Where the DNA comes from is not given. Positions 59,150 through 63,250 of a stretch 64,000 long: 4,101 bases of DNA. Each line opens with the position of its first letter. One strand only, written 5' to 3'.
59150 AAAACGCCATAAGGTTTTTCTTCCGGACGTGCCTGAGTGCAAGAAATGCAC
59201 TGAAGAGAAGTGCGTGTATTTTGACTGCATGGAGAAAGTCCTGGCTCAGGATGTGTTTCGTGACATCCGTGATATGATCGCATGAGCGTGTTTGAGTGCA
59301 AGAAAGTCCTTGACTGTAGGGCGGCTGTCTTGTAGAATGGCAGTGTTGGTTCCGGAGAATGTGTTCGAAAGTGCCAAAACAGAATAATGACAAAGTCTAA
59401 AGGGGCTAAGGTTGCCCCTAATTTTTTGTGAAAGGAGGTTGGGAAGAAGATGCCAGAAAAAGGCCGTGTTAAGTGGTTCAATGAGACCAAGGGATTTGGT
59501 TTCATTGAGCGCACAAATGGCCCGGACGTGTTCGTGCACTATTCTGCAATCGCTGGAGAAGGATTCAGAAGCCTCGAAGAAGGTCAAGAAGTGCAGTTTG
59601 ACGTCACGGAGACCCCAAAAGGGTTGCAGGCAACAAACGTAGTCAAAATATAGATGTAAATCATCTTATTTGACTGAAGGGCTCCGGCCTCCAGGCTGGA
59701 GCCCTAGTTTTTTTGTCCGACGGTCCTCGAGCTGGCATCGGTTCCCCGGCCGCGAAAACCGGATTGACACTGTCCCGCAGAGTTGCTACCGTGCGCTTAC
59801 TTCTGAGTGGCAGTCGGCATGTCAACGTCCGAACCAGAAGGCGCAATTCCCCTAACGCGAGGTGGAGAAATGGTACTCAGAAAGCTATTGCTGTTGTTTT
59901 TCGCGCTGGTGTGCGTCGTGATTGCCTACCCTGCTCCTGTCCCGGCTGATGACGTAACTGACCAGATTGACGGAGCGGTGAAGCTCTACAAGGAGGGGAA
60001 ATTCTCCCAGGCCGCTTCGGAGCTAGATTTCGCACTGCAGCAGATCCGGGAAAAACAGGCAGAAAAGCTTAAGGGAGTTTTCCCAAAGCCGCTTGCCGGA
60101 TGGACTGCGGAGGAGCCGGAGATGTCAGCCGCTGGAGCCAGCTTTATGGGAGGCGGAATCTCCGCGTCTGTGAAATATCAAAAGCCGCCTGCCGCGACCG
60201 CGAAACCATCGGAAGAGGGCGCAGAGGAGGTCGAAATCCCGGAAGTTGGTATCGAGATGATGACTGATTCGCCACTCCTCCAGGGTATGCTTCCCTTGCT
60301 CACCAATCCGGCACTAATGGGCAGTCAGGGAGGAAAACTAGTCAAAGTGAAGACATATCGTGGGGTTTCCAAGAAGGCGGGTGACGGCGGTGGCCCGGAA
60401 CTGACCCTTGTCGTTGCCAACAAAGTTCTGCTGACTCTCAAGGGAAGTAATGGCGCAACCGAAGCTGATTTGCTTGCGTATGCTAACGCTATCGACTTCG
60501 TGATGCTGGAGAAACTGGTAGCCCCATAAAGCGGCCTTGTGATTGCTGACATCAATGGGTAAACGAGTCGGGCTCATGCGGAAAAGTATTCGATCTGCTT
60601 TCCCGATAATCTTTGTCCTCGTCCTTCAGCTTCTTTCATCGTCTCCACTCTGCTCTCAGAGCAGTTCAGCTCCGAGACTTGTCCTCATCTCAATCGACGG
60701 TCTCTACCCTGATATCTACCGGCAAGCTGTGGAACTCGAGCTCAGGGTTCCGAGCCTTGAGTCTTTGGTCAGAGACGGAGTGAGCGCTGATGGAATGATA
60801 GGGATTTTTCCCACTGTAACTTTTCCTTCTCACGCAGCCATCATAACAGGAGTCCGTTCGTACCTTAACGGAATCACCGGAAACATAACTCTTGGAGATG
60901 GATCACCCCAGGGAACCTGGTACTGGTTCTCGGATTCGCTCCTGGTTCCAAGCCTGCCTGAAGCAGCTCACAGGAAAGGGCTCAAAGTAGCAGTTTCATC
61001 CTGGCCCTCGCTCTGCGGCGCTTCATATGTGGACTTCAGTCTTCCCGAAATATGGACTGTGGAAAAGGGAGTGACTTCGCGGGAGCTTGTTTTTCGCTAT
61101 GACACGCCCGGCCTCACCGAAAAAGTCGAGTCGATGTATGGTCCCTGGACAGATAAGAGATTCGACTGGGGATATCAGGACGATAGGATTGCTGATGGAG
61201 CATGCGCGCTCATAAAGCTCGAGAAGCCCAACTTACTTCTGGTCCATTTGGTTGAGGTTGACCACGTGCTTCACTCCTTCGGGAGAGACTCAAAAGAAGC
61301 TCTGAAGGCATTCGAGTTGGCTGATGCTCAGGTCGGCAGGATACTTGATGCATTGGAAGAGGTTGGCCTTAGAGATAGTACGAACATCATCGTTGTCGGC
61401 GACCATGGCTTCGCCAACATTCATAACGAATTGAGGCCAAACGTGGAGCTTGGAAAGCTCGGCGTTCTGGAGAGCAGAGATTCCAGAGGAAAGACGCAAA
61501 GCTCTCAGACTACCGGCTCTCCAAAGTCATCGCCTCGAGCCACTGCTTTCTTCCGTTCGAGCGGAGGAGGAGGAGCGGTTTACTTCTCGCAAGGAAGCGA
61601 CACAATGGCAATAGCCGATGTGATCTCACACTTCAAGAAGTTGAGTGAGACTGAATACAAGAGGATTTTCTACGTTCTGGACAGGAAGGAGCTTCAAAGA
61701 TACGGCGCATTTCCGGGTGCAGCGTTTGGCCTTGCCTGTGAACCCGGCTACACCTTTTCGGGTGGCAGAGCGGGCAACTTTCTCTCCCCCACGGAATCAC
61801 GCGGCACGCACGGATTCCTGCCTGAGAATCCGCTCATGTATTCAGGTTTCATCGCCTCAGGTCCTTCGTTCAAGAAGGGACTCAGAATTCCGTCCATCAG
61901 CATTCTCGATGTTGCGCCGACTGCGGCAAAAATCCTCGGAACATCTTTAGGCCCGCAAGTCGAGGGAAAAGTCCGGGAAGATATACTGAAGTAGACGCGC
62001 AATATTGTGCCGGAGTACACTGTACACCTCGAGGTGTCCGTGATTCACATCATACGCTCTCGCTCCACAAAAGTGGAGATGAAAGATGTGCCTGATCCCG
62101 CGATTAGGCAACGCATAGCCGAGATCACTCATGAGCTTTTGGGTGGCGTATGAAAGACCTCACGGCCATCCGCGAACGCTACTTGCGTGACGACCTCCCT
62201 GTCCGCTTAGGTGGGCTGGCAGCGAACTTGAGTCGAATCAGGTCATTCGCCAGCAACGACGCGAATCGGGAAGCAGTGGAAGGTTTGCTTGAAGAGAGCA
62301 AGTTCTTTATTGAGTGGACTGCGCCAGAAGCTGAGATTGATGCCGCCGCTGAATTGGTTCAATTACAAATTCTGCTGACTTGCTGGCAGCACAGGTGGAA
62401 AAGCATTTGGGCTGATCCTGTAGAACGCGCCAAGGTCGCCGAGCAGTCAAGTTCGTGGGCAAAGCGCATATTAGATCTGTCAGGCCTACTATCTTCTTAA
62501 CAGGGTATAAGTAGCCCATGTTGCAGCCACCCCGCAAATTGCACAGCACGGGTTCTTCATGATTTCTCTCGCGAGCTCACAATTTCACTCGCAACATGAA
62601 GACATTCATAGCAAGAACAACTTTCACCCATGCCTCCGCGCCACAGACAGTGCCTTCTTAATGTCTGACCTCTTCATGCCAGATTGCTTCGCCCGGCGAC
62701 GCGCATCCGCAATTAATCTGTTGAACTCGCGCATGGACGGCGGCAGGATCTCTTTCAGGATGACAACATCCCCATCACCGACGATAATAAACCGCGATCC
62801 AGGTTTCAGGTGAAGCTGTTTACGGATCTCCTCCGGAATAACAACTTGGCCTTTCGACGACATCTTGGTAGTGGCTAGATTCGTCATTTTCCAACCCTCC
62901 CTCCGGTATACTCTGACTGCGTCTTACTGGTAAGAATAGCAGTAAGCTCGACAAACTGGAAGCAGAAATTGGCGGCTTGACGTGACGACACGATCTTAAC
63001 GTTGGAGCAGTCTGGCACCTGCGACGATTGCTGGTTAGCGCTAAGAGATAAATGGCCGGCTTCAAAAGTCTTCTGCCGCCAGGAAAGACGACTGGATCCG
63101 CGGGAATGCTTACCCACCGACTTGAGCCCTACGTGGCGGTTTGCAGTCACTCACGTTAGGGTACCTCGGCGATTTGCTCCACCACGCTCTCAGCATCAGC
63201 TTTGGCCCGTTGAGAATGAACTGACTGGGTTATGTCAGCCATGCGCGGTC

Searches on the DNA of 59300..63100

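Call 26: search_rna_families(source=window, start=59300, end=63100, threshold=evalue, max_evalue=1)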
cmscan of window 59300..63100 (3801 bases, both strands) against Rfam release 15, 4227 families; matches with E-value up to 1: 2.
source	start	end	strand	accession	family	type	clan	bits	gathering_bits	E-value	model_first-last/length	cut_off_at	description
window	59300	59708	+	RF01766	cspA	Cis-reg; thermoregulator;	-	52.2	78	1.3e-11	135-428/428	5'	cspA thermoregulator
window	59644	59714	+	RF02353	BjrC68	Gene; sRNA;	-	21.6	39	0.022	1-82/82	no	Bradyrhizobiaceae sRNA BjrC68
